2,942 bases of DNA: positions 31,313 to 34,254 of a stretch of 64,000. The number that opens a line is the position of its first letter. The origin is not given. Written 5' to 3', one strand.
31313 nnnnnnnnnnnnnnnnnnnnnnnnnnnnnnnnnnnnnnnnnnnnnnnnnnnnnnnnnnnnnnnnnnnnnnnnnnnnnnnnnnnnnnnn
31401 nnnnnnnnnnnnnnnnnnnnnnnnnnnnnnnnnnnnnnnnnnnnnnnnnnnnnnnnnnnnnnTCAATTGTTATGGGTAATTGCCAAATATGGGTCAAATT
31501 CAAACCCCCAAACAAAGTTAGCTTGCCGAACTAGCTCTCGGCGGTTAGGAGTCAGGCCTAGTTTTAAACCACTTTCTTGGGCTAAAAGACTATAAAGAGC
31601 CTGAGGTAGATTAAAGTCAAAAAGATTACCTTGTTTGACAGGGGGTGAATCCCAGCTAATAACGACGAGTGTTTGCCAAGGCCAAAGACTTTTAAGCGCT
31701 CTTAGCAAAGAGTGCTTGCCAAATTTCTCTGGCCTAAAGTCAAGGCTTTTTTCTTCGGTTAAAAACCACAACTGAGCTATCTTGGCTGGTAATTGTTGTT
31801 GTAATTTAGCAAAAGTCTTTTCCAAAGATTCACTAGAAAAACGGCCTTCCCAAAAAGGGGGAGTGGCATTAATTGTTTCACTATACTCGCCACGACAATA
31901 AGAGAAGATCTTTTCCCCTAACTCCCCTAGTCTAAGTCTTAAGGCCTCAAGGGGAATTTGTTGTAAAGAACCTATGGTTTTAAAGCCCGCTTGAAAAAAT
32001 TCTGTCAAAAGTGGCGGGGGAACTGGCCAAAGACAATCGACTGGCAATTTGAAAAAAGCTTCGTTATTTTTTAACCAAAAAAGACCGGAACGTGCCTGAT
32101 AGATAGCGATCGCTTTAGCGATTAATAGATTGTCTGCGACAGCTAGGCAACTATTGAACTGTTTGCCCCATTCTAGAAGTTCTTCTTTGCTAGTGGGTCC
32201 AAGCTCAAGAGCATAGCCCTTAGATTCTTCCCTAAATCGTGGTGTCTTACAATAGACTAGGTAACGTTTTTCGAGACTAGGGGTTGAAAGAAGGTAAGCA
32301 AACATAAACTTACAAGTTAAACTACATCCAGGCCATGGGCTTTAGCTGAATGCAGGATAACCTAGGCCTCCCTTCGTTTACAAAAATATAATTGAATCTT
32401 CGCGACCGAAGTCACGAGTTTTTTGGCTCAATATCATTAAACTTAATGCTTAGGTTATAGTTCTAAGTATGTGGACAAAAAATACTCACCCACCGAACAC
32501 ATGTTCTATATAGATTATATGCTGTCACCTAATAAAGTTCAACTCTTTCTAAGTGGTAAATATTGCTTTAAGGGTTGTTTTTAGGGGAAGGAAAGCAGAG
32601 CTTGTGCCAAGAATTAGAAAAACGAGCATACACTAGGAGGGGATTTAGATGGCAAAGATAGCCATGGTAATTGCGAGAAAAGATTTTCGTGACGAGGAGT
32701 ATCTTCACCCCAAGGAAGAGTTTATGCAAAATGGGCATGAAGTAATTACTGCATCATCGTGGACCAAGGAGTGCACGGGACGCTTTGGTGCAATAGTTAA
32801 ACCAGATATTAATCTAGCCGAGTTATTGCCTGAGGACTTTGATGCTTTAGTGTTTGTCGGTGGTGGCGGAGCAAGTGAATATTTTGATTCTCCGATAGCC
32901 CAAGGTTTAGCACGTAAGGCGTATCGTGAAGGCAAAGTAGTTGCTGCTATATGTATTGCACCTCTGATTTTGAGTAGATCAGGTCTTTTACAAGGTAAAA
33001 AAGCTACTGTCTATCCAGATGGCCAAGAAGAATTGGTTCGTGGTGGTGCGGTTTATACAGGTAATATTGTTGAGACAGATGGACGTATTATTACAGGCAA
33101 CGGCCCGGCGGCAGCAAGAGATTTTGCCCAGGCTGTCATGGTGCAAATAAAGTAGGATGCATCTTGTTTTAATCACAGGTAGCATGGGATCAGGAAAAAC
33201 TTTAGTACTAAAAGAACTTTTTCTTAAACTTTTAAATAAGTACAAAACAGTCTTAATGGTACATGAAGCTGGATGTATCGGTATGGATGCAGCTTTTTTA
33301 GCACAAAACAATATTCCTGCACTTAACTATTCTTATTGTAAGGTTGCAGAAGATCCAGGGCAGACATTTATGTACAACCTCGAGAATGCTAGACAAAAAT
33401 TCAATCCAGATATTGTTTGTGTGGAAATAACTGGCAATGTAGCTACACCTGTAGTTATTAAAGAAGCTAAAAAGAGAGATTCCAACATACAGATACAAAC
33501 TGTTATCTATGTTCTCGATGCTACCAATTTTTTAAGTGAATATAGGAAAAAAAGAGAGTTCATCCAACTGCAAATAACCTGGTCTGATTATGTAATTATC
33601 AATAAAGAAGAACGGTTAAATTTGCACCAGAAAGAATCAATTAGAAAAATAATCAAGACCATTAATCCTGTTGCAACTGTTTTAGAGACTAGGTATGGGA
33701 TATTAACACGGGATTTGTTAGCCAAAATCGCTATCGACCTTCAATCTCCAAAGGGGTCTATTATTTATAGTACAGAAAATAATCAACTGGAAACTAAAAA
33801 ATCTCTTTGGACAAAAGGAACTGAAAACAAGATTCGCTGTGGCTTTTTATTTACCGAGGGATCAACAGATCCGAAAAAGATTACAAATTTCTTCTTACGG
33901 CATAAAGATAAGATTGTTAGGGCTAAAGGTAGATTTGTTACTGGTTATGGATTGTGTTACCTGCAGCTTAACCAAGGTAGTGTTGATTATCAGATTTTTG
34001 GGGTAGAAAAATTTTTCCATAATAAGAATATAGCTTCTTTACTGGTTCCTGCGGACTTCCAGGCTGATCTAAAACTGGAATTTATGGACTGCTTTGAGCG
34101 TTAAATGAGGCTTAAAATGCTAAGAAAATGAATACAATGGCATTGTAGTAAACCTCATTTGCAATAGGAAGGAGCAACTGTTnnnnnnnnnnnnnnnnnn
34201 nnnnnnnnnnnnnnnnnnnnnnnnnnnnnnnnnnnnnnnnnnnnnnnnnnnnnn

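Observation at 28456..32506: SOS mutagenesis-like cassette (truncated ImuB-like gene plus DnaE2/ImuC-like polymerase) with a Cheo-type LexA box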

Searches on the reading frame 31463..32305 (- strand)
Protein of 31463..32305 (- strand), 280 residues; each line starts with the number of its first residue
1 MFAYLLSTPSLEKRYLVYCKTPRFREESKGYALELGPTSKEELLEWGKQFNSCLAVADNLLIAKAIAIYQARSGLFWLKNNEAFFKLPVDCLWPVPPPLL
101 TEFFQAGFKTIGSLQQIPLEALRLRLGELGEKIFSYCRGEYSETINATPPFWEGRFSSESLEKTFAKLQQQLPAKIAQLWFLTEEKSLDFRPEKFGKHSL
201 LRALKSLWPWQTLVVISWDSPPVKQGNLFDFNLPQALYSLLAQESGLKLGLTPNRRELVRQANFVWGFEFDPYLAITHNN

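Call 3: search_protein_families(library=pfam, proteins=[window:31463-32305:-], max_evalue=0.1)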
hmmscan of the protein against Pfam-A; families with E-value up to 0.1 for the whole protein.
window:31463-32305:- (280 aa): 1 family
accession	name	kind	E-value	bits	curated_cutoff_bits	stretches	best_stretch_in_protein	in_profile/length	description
PF21999.2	IMS_HHH_1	-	2.2e-05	25.2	27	1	105-139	16-51/53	DNA polymerase-iota, thumb domain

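Call 4: search_protein_families(library=ncbifam, proteins=[window:31463-32305:-], max_evalue=0.1)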
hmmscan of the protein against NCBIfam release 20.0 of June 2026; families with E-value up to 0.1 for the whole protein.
window:31463-32305:- (280 aa): 4 families
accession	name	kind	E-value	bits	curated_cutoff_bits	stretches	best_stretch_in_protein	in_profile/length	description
NF002848.0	PRK03103.1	subfamily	1.1e-06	27.5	381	1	55-140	144-235/410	DNA polymerase IV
NF002751.0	PRK02794.1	equivalog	8.7e-06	24.9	371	1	82-198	203-317/425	DNA polymerase IV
NF002883.0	PRK03352.1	equivalog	7.2e-05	22.1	330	1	49-167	136-258/347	DNA polymerase IV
NF002677.0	PRK02406.1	equivalog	0.00013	21.2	256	1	55-185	145-273/357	DNA polymerase IV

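Call 17: search_solved_structures(query=A1, max_evalue=10, show_alignments=2)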
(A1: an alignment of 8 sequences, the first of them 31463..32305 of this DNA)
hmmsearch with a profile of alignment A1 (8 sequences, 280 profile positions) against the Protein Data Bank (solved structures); distinct sequences matched with E-value up to 10: 14.
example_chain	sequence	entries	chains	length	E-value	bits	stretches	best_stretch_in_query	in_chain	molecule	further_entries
7yll_A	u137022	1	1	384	0.0028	20.3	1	56-149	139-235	DNA polymerase IV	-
3gqc_A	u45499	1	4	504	0.0056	19.3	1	52-147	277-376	DNA repair protein REV1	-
7ves_A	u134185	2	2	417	0.64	12.5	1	131-204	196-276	T-cell-specific guanine nucleotide triphosphate-binding protein 2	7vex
8h4m_A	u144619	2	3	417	0.65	12.5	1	131-204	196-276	T-cell-specific guanine nucleotide triphosphate-binding protein 2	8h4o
1kiu_A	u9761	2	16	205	0.93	12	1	139-204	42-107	CHAPERONE PROTEIN FimC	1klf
1qun_A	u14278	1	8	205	0.93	12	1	139-204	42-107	PAPD-LIKE CHAPERONE FIMC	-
1bf8_A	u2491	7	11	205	0.93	12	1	139-204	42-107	CHAPERONE PROTEIN FIMC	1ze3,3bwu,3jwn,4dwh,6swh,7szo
9fw9_C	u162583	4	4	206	0.94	12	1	139-204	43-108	Chaperone protein FimC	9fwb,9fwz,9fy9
9bog_C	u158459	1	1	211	0.98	11.9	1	139-204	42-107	Type 1 fimbria chaperone FimC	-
3rfz_C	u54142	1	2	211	0.98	11.9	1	139-204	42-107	Chaperone protein fimC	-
3sqb_A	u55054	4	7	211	0.98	11.9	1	139-204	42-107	Chaperone protein fimC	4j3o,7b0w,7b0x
9fx8_C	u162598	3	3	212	0.99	11.9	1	139-204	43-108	Chaperone protein FimC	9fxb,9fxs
7fe3_A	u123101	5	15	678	1.1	11.8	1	121-195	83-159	Candidate alpha glycoside phosphorylase Glycoside hydrolase family 65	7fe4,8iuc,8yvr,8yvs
6e14_C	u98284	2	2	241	1.3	11.5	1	139-204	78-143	Chaperone protein FimC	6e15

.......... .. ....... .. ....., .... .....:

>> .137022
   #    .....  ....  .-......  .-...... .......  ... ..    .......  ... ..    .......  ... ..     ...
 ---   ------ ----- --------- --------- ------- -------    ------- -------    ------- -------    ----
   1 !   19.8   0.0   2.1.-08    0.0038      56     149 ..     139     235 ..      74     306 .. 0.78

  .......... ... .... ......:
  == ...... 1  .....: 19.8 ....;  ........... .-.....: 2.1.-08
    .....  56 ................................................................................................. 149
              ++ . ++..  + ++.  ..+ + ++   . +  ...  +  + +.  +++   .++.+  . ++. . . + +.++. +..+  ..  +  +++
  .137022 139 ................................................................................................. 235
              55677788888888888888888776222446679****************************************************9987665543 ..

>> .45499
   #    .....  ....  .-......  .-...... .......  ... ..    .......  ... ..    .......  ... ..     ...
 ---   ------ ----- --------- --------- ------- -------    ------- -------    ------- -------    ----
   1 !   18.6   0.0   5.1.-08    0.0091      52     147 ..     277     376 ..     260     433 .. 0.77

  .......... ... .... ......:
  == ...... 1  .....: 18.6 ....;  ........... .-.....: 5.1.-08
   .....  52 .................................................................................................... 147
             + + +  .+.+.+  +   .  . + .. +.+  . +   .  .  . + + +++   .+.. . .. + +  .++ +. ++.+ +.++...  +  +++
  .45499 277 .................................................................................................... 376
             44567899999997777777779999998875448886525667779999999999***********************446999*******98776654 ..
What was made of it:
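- Checked: Upstream of it is a 280-aa ORF at 31463-32305 (-) whose only sequence matches are the Y-family end-of-palm/thumb region (PF21999; DinB models at about positions 140-320; calls 3, 4, 17).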

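Call 21: predict_structure(alignment_id=A1)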
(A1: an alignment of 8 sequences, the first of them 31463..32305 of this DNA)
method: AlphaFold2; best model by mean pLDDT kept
length: 280 residues; sequences in the alignment: 8
mean_pLDDT: 50.9   pTM: 0.40
mean pLDDT of the five models: 50.9, 48.5, 47.2, 45.4, 44.7
residues with pLDDT >= 90: 0; 70-90: 40; 50-70: 86; < 50: 154
segments of 3 or more residues with pLDDT < 50: 1-104, 106-117, 141-152, 222-231, 245-250, 275-280
pLDDT, mean of each block of 10 residues (from residue 1): 32 32 31 32 40 38 40 31 37 45 47 51 58 53 42 57 79 70 69 71 77 66 46 57 50 64 64 43
secondary structure, 60 per line:
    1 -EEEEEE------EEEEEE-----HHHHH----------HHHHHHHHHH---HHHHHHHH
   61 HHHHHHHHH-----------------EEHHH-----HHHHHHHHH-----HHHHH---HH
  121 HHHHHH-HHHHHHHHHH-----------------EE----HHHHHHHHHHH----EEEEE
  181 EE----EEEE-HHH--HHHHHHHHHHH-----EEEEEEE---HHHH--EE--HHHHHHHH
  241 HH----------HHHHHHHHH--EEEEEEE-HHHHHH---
elements in order: E2-7 E14-19 H25-29 H40-49 H53-69 H97-105 H111-115 H119-126 H128-137 H161-171 E176-182 E187-190 H197-207 E213-219 H223-226 H233-242 H253-261 E264-270 H272-277
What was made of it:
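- Tried and rejected: It gave pLDDT 50.9 (call 21) and was discarded.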

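Call 25: find_related_loci(query=A1, collection=genome_contigs, flank=6000)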
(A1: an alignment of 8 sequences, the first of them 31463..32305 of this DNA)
Query A1 (280 aa) in genome_contigs; peptide patterns used: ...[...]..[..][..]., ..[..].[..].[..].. (x = any residue, [..] = any of these).
599 stretches matched a pattern (row limit reached: there are more); 4 encode a relative of the query (tblastn E <= 1e-3); 4 distinct loci.
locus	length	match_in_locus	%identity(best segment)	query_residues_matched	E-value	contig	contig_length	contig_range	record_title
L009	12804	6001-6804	60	1-268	3e-107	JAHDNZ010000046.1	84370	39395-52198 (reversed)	MAG: Bacillota bacterium isolate SL1-B34.1 k141_178094, whole genome shotgun sequence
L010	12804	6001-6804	59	1-268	1e-104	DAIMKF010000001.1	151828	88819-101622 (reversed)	MAG TPA_asm: Bacillota bacterium isolate CTOTU4017 NODE_28_length_151828_cov_11.573047, whole genome shotgun sequence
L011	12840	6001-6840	53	1-280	6e-94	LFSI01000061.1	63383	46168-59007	MAG: Clostridia bacterium DTU065 scaffold26661, whole genome shotgun sequence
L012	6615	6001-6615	56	1-205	4e-74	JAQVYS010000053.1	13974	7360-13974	MAG: Bacillota bacterium isolate STF2_155 NODE_12054_length_13974_cov_5.086300_Sandtown_F2, whole genome shotgun sequenc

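Call 33: search_protein_representatives(alignment_id=A1)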
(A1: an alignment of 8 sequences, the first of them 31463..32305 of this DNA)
Query: 8 sequences, 280 profile positions. Proteins with E-value up to 0.001 (for the whole library): 97; up to 1e-10: 3; up to 1e-30: 2. The best 97 are listed.
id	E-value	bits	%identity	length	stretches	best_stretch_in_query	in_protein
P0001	1.5e-149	513.3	-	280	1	1-280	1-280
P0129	4.6e-40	154.1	-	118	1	1-91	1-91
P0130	4.4e-18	82.0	-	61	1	1-46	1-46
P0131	5.0e-09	52.3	-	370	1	84-156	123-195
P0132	3.5e-08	49.5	-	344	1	81-151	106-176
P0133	4.4e-08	49.2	-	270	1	50-163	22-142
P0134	3.8e-07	46.1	-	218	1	54-148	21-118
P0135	4.3e-07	45.9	-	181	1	50-148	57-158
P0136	4.8e-07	45.8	-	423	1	83-182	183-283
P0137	8.1e-07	45.0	-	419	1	54-204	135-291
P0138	8.9e-07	44.9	-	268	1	85-146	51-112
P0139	1.2e-06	44.4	-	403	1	49-158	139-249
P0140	2.0e-06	43.7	-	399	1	50-148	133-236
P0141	2.3e-06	43.5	-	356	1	49-151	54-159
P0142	3.7e-06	42.9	-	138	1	225-260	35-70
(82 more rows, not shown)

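Call 57: predict_structure(alignment_id=A4)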
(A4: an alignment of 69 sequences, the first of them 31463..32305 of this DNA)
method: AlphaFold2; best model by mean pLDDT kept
length: 280 residues; sequences in the alignment: 69
mean_pLDDT: 81.2   pTM: 0.69
mean pLDDT of the five models: 81.2, 80.1, 79.9, 79.5, 69.6
residues with pLDDT >= 90: 115; 70-90: 109; 50-70: 37; < 50: 19
segments of 3 or more residues with pLDDT < 50: 245-251, 269-280
pLDDT, mean of each block of 10 residues (from residue 1): 84 80 80 81 83 91 94 89 95 90 91 95 94 96 83 88 92 86 89 84 92 86 57 61 51 66 61 35
secondary structure, 60 per line:
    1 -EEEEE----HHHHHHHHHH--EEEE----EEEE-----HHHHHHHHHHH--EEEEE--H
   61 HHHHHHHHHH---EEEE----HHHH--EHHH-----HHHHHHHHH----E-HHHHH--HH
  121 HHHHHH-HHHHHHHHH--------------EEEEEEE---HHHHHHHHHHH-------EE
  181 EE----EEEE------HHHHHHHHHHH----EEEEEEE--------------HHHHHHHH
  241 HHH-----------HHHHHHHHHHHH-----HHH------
elements in order: E2-6 H11-20 E23-26 E31-34 H40-50 E53-57 H60-70 E74-77 H82-85 H97-105 H112-116 H119-126 H128-136 E151-157 H161-171 E179-182 E187-190 H197-207 E212-218 H233-243 H255-266
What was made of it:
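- On DnaE2X-iPolY-ImuB-C-RecA putative mutasome: The segment is short, was aligned by eye and has low pLDDT (call 57).
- The model folds confidently (call 57).
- Tried and rejected: I repeated it with 69 sequences (call 57).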

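Call 83: fold_search(model_id=the predicted structure, library=pdb)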
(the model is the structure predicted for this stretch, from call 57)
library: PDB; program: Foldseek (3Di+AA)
matches with E <= 10: 466; with E <= 0.001: 155
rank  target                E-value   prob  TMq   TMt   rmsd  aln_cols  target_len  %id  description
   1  6jum_A                2.2e-09  1.00  0.41  0.34  13.6       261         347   15  MsDpo4-DNA complex 2 (released 2020-02-19)
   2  6jul_A                2.5e-09  1.00  0.40  0.33  14.1       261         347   14  MsDpo4-DNA complex 1 (released 2020-02-19)
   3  6jun_A                4.0e-09  1.00  0.41  0.34  14.2       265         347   15  MsDpo4-DNA complex 3 (released 2020-02-19)
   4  6juo_A                5.4e-09  1.00  0.40  0.34  13.8       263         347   14  MsDpo4-DNA complex 4 (released 2020-02-19)
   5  4r8u_A                1.3e-08  1.00  0.45  0.37  13.8       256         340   14  S-SAD structure of DINB-DNA Complex (released 2015-01-14)
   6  4r8u_B                1.4e-08  1.00  0.43  0.36  13.6       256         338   15  S-SAD structure of DINB-DNA Complex (released 2015-01-14)
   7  4f4w_A                2.0e-08  1.00  0.43  0.36  13.8       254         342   14  Y-family DNA polymerase chimera Dbh-Dpo4-Dpo4 #1 (released 2013-01-02)
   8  4ir1_A                2.3e-08  1.00  0.44  0.37  13.8       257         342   14  Polymerase-DNA Complex (released 2013-04-10)
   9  9a5e_A                2.9e-08  1.00  0.43  0.30  27.1       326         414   17  Integrative model of DPO41-RPOZ by crosslinking MS and deep learning (released 2024-09-18)
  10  4hyk_A                3.7e-08  1.00  0.43  0.37  12.6       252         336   12  Dbh Ternary Complex (substrates partially disordered) (released 2013-01-02)
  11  3gqc_A                4.2e-08  1.00  0.43  0.29  13.7       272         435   13  Structure of human Rev1-DNA-dNTP ternary complex (released 2009-05-19)
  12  4f4y_A                5.6e-08  1.00  0.43  0.35  13.6       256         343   12  Y-family DNA polymerase chimera Dbh-Dpo4-Dbh (released 2013-01-02)
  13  3gqc_C                7.6e-08  1.00  0.43  0.29  14.3       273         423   13  Structure of human Rev1-DNA-dNTP ternary complex (released 2009-05-19)
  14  3pr4_A                8.1e-08  1.00  0.42  0.35  14.1       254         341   13  Dpo4 Y12A mutant incorporating dADP opposite template dT (released 2011-02-23)
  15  6jup_A                9.1e-08  1.00  0.43  0.36  13.6       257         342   15  Mutant PolIV-DNA incoming nucleotide complex (released 2020-02-19)
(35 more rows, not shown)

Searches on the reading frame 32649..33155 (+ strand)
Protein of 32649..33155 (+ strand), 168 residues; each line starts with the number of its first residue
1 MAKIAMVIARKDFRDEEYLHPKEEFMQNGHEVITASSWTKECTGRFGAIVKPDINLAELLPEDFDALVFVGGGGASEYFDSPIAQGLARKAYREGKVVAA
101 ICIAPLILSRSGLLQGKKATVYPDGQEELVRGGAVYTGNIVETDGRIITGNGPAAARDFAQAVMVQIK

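Call 3: search_protein_families(library=pfam, proteins=[window:32649-33155:+], max_evalue=0.1)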
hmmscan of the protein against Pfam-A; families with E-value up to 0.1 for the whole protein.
window:32649-33155:+ (168 aa): 1 family
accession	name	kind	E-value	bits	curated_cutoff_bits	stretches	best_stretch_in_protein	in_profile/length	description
PF01965.30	DJ-1_PfpI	-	1.2e-36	126.5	26.6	1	3-164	2-163/165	DJ-1/PfpI family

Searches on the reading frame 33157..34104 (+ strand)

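Call 3: search_protein_families(library=pfam, proteins=[window:33157-34104:+], max_evalue=0.1)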
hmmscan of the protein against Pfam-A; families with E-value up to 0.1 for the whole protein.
window:33157-34104:+ (315 aa): 14 families
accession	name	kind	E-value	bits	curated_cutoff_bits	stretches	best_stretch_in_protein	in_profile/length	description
PF02492.25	cobW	-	5.3e-24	85.2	20.7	1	4-176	3-179/180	CobW/HypB/UreG, nucleotide-binding domain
PF25199.1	nSTAND_NTPase5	-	3.5e-05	24.1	34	1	3-38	43-79/145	Novel STAND NTPase 5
PF04665.18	Pox_A32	-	0.00021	21.3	22.8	1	5-35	17-47/242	Poxvirus A32 protein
PF00448.28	SRP54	-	0.0011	19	22.7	1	3-135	3-136/196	SRP54-type protein, GTPase domain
PF20720.3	nSTAND3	-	0.0019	18.4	27.2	1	2-36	18-52/155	Novel STAND NTPase 3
PF09848.15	SLFN-g3_helicase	-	0.008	15.9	24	1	2-33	2-35/354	Schlafen group 3, DNA/RNA helicase domain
PF13191.12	AAA_16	-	0.014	16.3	32.6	1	3-28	26-51/167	AAA ATPase domain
PF13401.12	AAA_22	-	0.016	15.9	27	1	3-37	7-33/130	AAA domain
PF09439.16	SRPRB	-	0.016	15.1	25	0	3-32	5-32/178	Signal recognition particle receptor beta subunit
PF13238.12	AAA_18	-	0.02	15.8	29.4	1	4-41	1-38/128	AAA domain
PF00437.27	T2SSE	-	0.043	12.9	24.9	1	3-32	144-172/370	Type II/IV secretion system protein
PF05970.20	PIF1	-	0.074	13.1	25.9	0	3-40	24-61/223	PIF1-like helicase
PF12775.13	AAA_7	-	0.08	12.9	25.8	0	3-32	35-63/181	P-loop containing dynein motor region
PF25204.1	DAAF9_2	-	0.097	12.7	27.5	0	142-186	137-182/210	DAAF9 domain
